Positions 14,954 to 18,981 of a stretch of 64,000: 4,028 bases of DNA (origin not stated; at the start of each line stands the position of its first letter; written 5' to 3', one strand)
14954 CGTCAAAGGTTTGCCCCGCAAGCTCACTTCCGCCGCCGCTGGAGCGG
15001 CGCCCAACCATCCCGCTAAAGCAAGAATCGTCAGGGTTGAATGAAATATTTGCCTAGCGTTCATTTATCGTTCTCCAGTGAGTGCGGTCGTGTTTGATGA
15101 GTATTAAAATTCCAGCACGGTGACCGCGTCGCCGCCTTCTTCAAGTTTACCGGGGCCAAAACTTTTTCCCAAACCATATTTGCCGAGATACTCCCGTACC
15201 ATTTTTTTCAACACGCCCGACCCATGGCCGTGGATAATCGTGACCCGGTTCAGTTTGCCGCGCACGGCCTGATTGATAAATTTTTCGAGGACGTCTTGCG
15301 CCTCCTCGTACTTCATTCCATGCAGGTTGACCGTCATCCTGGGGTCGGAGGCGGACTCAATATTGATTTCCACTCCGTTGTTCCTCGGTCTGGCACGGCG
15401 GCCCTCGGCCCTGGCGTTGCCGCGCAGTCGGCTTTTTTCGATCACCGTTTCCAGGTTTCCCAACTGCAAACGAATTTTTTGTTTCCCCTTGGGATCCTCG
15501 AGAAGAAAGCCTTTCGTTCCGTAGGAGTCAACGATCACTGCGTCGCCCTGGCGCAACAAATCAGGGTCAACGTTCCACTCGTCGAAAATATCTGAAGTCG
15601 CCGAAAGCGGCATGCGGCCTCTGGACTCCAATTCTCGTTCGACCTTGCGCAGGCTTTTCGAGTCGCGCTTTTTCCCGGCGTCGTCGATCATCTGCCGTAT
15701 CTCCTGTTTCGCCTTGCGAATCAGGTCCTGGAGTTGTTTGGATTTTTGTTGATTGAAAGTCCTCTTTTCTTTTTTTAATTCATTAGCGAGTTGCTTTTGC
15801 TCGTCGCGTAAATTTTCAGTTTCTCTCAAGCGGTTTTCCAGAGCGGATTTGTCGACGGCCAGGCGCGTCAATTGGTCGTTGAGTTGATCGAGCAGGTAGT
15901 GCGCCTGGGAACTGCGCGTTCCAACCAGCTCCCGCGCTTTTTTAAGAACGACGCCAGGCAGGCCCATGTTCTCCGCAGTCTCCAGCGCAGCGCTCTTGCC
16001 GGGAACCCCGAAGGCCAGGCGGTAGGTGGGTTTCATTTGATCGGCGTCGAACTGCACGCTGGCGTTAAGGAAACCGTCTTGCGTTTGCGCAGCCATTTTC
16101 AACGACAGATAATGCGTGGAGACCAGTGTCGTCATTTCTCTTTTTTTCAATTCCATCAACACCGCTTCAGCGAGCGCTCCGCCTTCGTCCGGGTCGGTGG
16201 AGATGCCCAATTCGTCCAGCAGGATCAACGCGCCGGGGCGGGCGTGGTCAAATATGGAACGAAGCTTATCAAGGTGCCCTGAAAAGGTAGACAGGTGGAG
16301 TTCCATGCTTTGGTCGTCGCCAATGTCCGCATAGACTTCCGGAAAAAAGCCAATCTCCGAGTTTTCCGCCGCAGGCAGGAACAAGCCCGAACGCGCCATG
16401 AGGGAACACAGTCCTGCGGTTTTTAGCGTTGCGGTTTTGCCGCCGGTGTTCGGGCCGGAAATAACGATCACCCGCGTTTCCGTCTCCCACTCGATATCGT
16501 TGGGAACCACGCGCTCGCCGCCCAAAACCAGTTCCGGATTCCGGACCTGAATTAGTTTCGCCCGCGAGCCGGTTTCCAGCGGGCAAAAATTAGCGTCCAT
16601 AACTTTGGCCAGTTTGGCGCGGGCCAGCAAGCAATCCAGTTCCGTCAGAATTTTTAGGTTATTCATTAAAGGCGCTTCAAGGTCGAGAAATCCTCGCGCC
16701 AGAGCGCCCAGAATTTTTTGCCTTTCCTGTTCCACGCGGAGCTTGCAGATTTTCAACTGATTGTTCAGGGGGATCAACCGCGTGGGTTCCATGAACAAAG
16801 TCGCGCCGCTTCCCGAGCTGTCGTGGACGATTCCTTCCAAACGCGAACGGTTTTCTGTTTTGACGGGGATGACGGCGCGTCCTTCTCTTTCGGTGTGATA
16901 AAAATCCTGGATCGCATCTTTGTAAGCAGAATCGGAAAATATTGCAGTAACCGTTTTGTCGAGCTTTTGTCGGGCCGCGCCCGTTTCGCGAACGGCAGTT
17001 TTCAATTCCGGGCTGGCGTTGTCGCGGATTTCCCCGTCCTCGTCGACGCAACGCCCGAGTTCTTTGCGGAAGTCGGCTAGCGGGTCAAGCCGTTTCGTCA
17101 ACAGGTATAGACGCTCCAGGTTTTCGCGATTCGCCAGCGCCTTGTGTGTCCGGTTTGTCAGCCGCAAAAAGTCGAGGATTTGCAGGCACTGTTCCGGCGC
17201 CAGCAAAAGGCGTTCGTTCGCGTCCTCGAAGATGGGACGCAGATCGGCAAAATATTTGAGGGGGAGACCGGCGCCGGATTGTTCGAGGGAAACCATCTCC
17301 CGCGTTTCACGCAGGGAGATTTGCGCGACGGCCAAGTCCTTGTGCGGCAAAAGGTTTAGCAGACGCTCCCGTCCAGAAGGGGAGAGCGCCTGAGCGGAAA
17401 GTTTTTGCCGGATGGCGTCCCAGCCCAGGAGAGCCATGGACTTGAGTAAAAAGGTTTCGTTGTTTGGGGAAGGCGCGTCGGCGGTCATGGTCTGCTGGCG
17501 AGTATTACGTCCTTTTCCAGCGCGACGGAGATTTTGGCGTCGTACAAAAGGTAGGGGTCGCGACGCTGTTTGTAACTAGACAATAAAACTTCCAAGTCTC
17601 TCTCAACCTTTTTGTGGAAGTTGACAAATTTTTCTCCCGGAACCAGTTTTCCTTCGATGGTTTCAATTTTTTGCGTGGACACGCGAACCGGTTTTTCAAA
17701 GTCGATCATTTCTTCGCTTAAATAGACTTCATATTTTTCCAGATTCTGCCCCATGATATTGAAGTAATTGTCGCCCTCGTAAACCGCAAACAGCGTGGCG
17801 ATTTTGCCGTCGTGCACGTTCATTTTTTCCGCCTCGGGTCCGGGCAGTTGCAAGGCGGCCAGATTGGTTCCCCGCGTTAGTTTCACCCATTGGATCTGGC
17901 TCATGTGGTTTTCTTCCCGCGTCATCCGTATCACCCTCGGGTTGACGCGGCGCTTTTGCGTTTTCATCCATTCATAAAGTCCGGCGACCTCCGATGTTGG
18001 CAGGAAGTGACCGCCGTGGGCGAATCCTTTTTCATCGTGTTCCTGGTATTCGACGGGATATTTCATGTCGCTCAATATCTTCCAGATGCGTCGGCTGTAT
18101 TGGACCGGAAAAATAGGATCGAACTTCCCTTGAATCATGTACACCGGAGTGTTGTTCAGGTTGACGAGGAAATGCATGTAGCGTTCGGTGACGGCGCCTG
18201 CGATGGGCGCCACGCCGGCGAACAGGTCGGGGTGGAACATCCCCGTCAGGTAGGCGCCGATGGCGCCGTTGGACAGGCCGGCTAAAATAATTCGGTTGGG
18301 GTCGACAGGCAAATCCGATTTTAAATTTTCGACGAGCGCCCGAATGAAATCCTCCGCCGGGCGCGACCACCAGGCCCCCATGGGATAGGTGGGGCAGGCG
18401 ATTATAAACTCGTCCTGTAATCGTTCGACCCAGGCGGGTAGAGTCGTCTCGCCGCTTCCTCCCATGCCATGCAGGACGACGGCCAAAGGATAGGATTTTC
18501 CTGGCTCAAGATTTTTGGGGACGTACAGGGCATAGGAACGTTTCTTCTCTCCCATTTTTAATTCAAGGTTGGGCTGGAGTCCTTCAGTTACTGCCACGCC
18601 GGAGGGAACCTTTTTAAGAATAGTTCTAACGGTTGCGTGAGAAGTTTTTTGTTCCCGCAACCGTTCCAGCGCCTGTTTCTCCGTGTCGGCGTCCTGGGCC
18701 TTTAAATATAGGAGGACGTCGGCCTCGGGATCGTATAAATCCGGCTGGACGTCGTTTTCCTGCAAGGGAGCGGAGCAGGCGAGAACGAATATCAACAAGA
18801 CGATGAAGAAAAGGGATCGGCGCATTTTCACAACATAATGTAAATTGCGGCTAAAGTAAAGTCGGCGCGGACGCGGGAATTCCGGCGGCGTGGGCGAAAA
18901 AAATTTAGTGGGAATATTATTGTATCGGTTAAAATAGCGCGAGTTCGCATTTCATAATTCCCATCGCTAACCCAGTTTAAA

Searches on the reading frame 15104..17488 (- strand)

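Call 53: search_protein_families(library=ncbifam, proteins=[window:15104-17488:-], max_evalue=0.00001)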
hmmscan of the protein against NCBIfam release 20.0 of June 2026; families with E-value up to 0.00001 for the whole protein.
window:15104-17488:- (794 aa): 5 families
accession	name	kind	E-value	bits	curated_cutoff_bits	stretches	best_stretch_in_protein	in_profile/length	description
TIGR01069.2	mutS2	equivalog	2.4e-216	720.7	400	1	17-794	4-790/790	endonuclease MutS2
NF052383.1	ATPase_KamC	equivalog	1.2e-50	172.8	300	1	75-464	61-432/508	lysine 5,6-aminomutase reactivase ATPase KamC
NF003810.1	PRK05399.1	equivalog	1.4e-35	123.2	480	1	258-522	519-789/793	DNA mismatch repair protein MutS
TIGR01070.1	mutS1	equivalog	1.8e-31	109.3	641.7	1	272-540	525-796/840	DNA mismatch repair protein MutS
NF003432.0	PRK04946.1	equivalog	1.6e-08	34.7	128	1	715-788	93-166/181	endonuclease SmrB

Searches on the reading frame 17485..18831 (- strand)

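Call 53: search_protein_families(library=ncbifam, proteins=[window:17485-18831:-], max_evalue=0.00001)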
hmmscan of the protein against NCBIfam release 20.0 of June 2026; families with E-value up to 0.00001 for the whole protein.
window:17485-18831:- (448 aa): 2 families
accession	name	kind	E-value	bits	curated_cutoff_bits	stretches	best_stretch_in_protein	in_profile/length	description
NF050058.1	e_dPHAscl_type1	hypoth_equivalog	8.7e-20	71.3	150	1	95-215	5-140/276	extracellular catalytic domain type 1 short-chain-length polyhydroxyalkanoate depolymerase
TIGR01840.1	esterase_phb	subfamily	3.7e-11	42.9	107.85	1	163-213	79-129/213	PHB depolymerase family esterase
